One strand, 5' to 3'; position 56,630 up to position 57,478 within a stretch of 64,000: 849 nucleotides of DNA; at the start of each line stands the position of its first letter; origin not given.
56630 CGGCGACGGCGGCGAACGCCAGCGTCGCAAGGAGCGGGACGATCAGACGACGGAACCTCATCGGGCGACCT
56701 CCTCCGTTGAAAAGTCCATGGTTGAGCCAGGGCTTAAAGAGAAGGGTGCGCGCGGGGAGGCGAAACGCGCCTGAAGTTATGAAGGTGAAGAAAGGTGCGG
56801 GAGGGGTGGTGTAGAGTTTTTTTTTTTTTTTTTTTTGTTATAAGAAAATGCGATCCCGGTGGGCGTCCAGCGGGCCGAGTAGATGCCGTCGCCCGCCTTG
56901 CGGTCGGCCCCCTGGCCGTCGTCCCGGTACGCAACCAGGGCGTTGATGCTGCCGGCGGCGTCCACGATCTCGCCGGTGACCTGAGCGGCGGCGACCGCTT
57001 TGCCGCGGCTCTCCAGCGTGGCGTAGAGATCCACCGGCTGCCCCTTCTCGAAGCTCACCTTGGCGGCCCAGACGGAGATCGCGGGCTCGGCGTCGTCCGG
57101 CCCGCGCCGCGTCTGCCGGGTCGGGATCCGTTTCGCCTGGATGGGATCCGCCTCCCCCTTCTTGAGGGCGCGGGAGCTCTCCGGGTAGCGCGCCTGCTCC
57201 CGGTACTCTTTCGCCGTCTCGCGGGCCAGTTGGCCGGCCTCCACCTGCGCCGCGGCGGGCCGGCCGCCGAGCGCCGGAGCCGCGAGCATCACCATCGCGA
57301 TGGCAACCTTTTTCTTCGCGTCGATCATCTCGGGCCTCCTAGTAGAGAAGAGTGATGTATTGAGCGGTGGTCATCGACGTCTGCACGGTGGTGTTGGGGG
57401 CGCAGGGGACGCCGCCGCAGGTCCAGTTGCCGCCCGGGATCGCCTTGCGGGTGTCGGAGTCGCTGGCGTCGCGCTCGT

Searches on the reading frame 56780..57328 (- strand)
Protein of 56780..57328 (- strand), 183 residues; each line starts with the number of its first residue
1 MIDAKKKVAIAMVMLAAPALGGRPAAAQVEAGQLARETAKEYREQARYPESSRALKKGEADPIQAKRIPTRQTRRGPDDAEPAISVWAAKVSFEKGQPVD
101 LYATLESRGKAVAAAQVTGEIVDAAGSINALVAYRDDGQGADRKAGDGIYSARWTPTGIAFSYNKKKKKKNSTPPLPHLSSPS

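Call 20: search_protein_families(library=pfam, proteins=[window:56780-57328:-], max_evalue=0.001)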
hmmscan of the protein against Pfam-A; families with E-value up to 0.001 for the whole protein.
window:56780-57328:- (183 aa): 0 families

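Call 86: search_protein_families(library=ncbifam, proteins=[window:56780-57328:-], max_evalue=0.001)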
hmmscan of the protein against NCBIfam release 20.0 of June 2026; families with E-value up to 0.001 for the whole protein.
window:56780-57328:- (183 aa): 1 family
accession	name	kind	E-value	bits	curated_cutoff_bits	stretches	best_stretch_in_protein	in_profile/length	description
NF041940.1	choice_anch_X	domain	1.5e-09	37.4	25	1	135-157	4-26/37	choice-of-anchor X domain-containing protein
